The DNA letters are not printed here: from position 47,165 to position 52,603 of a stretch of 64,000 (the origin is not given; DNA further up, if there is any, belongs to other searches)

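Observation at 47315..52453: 1712-aa DUF4011 / Upf1-like SF1 helicase fused to a DUF559-type endonuclease: a Mokosh-like helicase-nuclease architecture with a different nuclease.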

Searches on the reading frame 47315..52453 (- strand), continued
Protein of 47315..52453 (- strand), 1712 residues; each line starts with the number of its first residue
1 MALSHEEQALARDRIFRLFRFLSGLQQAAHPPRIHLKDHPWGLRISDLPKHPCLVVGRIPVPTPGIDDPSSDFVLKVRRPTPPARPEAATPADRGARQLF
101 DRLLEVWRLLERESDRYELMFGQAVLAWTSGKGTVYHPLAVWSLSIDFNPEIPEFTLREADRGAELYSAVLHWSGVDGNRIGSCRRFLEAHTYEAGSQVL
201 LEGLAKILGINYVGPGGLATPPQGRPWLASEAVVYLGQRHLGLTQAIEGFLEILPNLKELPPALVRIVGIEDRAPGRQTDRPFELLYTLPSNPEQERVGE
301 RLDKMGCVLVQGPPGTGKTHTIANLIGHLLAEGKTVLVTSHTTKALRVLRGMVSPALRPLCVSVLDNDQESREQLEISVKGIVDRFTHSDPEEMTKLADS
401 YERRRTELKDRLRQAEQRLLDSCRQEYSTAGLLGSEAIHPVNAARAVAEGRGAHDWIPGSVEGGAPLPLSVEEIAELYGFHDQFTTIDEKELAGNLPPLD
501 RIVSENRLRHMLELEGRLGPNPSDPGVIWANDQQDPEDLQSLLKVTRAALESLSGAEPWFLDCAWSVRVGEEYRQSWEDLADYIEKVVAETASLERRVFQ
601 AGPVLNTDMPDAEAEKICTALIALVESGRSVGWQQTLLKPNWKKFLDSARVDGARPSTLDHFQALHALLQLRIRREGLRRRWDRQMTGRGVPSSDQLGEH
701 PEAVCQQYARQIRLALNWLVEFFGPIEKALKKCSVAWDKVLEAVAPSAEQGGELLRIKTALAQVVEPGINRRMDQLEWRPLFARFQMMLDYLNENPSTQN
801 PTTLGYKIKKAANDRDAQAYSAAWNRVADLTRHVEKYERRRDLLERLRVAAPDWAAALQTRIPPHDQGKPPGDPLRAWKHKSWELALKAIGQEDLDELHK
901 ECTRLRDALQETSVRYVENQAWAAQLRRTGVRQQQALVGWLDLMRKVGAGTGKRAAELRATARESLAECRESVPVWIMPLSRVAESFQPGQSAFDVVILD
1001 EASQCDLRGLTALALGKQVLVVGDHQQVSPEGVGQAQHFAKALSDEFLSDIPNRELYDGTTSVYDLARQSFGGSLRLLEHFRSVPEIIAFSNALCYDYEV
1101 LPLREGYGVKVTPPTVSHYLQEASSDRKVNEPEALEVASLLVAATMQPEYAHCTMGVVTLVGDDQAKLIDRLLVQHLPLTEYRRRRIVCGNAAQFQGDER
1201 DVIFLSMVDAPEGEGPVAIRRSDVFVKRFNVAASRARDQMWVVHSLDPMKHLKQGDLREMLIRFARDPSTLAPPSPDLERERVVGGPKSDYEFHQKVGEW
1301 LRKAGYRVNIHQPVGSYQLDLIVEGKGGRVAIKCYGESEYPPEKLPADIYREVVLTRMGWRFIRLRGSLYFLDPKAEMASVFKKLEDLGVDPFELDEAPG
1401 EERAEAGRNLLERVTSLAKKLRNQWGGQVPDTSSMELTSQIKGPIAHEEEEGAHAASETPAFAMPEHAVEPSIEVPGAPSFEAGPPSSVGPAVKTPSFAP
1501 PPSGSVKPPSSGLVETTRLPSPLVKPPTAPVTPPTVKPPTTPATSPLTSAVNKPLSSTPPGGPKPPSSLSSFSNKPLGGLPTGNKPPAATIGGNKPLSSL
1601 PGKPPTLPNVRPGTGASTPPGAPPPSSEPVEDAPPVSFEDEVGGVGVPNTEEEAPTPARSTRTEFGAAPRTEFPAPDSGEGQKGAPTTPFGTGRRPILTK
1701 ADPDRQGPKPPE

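Call 19: find_encoding_contigs(protein=P0002, flank=10000, max_places=2)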
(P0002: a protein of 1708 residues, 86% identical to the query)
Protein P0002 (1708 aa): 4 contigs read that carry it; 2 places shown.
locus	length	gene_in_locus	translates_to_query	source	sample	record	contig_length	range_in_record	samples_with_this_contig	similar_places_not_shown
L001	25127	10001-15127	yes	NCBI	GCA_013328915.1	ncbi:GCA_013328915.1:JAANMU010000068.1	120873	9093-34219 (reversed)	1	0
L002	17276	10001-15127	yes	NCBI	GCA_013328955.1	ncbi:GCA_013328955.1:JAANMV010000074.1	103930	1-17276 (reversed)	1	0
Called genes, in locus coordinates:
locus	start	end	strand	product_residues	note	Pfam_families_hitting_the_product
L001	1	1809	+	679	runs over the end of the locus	PF08448:PAS_4 (weak), PF00989:PAS, PF08448:PAS_4, PF13188:PAS_8 (weak), PF13426:PAS_9 (weak), PF00512:HisKA, PF02518:HATPase_c, PF00072:Response_reg, +1 more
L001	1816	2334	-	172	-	PF01661:Macro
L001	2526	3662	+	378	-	PF03415:Peptidase_C11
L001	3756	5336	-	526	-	-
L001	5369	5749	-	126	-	-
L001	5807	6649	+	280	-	PF14158:YndJ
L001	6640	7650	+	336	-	PF13521:AAA_28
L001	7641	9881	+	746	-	PF23023:Anti-Pycsar_Apyc1, PF00753:Lactamase_B (weak), PF12706:Lactamase_B_2 (weak), PF00027:cNMP_binding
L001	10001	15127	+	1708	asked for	PF13086:AAA_11, PF13191:AAA_16 (faint), PF13245:AAA_19 (faint), PF13604:AAA_30 (weak), PF13087:AAA_12, PF18741:MTES_1575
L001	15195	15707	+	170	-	PF01641:SelR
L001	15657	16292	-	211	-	-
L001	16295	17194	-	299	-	PF08239:SH3_3 (weak)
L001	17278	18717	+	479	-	PF01979:Amidohydro_1, PF07969:Amidohydro_3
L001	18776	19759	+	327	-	PF00383:dCMP_cyt_deam_1 (weak), PF08211:dCMP_cyt_deam_2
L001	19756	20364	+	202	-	PF00596:Aldolase_II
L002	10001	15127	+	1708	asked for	PF13086:AAA_11, PF13191:AAA_16 (faint), PF13245:AAA_19 (faint), PF13604:AAA_30 (weak), PF13087:AAA_12, PF18741:MTES_1575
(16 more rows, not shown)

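Call 20: find_encoding_contigs(protein=P0006, flank=10000, max_places=2)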
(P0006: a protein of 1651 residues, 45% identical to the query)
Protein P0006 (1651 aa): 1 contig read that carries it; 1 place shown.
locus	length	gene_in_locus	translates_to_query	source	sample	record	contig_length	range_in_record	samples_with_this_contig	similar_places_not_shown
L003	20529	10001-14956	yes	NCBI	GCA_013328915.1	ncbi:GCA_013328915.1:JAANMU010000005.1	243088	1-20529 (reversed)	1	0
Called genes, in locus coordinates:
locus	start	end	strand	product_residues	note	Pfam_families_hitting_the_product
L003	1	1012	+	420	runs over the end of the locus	PF08811:DUF1800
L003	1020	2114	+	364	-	PF07394:DUF1501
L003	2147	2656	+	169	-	PF04542:Sigma70_r2, PF08281:Sigma70_r4_2, PF04545:Sigma70_r4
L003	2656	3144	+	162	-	-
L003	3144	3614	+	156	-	-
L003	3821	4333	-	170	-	PF13411:MerR_1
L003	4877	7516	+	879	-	PF03030:H_PPase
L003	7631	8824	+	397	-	PF18130:ATPgrasp_N (weak), PF13535:ATP-grasp_4 (weak)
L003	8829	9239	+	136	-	-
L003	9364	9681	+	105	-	PF13098:Thioredoxin_2 (weak), PF14595:Thioredoxin_9 (weak)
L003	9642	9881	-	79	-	-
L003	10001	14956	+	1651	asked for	PF13086:AAA_11, PF13245:AAA_19 (faint), PF13604:AAA_30 (weak), PF13087:AAA_12, PF18741:MTES_1575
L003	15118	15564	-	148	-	-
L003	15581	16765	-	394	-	PF01435:Peptidase_M48, PF05099:TerB (faint)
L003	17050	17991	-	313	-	PF08443:RimK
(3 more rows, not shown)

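Call 21: find_encoding_contigs(protein=P0008, flank=10000, max_places=2)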
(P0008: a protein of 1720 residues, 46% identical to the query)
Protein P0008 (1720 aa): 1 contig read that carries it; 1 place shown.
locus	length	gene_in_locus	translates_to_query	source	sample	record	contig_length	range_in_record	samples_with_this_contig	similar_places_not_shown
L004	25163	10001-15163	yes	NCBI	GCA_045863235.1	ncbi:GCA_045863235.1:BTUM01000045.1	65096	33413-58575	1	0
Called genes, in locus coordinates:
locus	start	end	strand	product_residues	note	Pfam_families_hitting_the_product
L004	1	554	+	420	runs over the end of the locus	PF08811:DUF1800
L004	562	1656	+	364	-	PF07394:DUF1501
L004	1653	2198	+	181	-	PF04542:Sigma70_r2, PF08281:Sigma70_r4_2, PF04545:Sigma70_r4 (weak)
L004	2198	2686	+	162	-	-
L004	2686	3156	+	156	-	-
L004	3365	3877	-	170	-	PF13411:MerR_1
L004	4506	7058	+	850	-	PF03030:H_PPase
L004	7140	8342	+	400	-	PF18130:ATPgrasp_N (weak), PF13535:ATP-grasp_4 (faint)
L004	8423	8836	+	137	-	-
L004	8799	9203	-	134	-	-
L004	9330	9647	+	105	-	PF13098:Thioredoxin_2 (weak), PF14595:Thioredoxin_9 (weak)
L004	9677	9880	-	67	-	-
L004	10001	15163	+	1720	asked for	PF13086:AAA_11, PF13245:AAA_19 (faint), PF13604:AAA_30 (weak), PF13087:AAA_12, PF18741:MTES_1575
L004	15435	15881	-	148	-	-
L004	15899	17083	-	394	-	PF01435:Peptidase_M48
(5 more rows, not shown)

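Call 22: find_encoding_contigs(protein=P0045, flank=10000, max_places=2)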
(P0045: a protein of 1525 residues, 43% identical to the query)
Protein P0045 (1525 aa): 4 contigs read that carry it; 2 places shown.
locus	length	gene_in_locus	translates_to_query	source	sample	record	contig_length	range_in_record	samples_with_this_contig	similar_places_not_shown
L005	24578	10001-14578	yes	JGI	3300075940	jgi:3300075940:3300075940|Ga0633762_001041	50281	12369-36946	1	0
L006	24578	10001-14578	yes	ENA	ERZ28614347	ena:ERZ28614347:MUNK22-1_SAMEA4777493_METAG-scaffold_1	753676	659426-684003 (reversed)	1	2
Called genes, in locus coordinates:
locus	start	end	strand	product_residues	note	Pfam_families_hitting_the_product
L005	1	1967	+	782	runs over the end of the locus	PF00593:TonB_dep_Rec_b-barrel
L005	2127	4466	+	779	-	PF13620:CarboxypepD_reg (weak), PF00593:TonB_dep_Rec_b-barrel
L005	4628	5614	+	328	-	PF08240:ADH_N, PF16912:Glu_dehyd_C, PF00107:ADH_zinc_N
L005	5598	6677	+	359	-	PF08240:ADH_N, PF00107:ADH_zinc_N, PF13602:ADH_zinc_N_2 (weak)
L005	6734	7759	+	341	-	-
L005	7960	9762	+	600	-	PF08439:Peptidase_M3_N, PF01432:Peptidase_M3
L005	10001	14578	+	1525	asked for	PF00580:UvrD-helicase (faint), PF13086:AAA_11, PF13245:AAA_19 (weak), PF13604:AAA_30, PF20720:nSTAND3 (faint), PF13087:AAA_12, PF18741:MTES_1575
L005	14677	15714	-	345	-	PF05368:NmrA (weak), PF01073:3Beta_HSD, PF01370:Epimerase, PF02719:Polysacc_synt_2, PF04321:RmlD_sub_bind, PF13460:NAD_binding_10, PF16363:GDP_Man_Dehyd, PF07993:NAD_binding_4 (weak), +1 more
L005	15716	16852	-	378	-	PF00155:Aminotran_1_2, PF01041:DegT_DnrJ_EryC1, PF01053:Cys_Met_Meta_PP (weak), PF01212:Beta_elim_lyase (weak), PF00266:Aminotran_5 (weak)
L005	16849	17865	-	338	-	PF01408:GFO_IDH_MocA, PF02894:GFO_IDH_MocA_C (weak), PF22725:GFO_IDH_MocA_C3 (weak)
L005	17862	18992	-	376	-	PF02073:Peptidase_M29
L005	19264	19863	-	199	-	PF00574:CLP_protease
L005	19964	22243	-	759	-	PF00069:Pkinase, PF07714:PK_Tyr_Ser-Thr, PF17667:Pkinase_fungal (weak)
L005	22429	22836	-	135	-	-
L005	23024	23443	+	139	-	-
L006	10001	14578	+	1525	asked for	PF00580:UvrD-helicase (faint), PF13086:AAA_11, PF13245:AAA_19 (weak), PF13604:AAA_30, PF20720:nSTAND3 (faint), PF13087:AAA_12, PF18741:MTES_1575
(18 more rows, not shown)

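Call 23: find_encoding_contigs(protein=P0113, flank=10000, max_places=2)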
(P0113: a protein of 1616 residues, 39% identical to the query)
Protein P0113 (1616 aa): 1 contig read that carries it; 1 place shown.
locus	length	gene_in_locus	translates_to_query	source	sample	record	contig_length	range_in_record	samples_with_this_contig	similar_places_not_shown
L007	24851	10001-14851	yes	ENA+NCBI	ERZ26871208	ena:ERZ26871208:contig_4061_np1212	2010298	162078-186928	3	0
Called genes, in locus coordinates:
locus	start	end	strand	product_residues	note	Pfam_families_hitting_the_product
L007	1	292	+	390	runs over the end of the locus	PF13646:HEAT_2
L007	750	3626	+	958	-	PF25174:Beta-prop_THOC3, PF25175:Beta-prop_WDR5, PF24807:WD40_CDC20-Fz, PF25173:Beta-prop_WDR3_1st, PF23381:Beta-prop_IFT122_1st, PF24814:WD40_Prp19, PF24817:WD40_WDHD1_1st, PF24807:WD40_CDC20-Fz, +68 more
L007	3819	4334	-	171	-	-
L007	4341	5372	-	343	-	PF07586:HXXSHH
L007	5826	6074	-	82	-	-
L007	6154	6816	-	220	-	PF13683:rve_3 (weak), PF01807:Zn_ribbon_DnaG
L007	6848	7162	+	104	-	-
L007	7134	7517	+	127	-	-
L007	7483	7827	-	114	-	PF01527:HTH_Tnp_1 (weak)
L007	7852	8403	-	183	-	-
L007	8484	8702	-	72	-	PF13456:RVT_3 (weak)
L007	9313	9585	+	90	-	-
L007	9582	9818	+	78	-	PF02452:PemK_toxin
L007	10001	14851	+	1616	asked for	PF00580:UvrD-helicase (weak), PF13086:AAA_11, PF13245:AAA_19 (weak), PF13604:AAA_30, PF13086:AAA_11 (weak), PF13087:AAA_12, PF04480:DUF559, PF18741:MTES_1575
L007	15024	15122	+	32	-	-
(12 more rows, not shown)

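Call 24: find_encoding_contigs(protein=P0118, flank=10000, max_places=3)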
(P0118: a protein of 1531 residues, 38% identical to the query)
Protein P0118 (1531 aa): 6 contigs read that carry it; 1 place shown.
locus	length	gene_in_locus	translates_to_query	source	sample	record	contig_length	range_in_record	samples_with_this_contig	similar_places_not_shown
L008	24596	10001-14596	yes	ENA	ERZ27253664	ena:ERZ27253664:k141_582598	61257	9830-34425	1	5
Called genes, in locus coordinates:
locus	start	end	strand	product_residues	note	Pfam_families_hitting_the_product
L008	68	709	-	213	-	PF00265:TK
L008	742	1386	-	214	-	PF01931:NTPase_I-T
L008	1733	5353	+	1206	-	PF00069:Pkinase, PF07714:PK_Tyr_Ser-Thr, PF03109:ABC1, PF13424:TPR_12, PF17874:TPR_MalT, PF13424:TPR_12, PF13424:TPR_12, PF17874:TPR_MalT, +18 more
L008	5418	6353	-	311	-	-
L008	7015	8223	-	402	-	PF01168:Ala_racemase_N, PF14031:D-ser_dehydrat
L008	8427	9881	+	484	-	PF00324:AA_permease, PF13520:AA_permease_2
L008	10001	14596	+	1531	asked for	PF00580:UvrD-helicase (weak), PF13086:AAA_11, PF13245:AAA_19 (faint), PF13604:AAA_30 (weak), PF13086:AAA_11 (weak), PF13087:AAA_12, PF18741:MTES_1575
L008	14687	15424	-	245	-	PF00072:Response_reg, PF07238:PilZ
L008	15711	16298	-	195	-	-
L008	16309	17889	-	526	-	-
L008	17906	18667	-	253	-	-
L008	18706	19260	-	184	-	PF07963:N_methyl (weak)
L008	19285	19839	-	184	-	-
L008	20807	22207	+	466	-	PF00072:Response_reg (weak), PF13188:PAS_8 (weak), PF13426:PAS_9 (weak), PF00990:GGDEF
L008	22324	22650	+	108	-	-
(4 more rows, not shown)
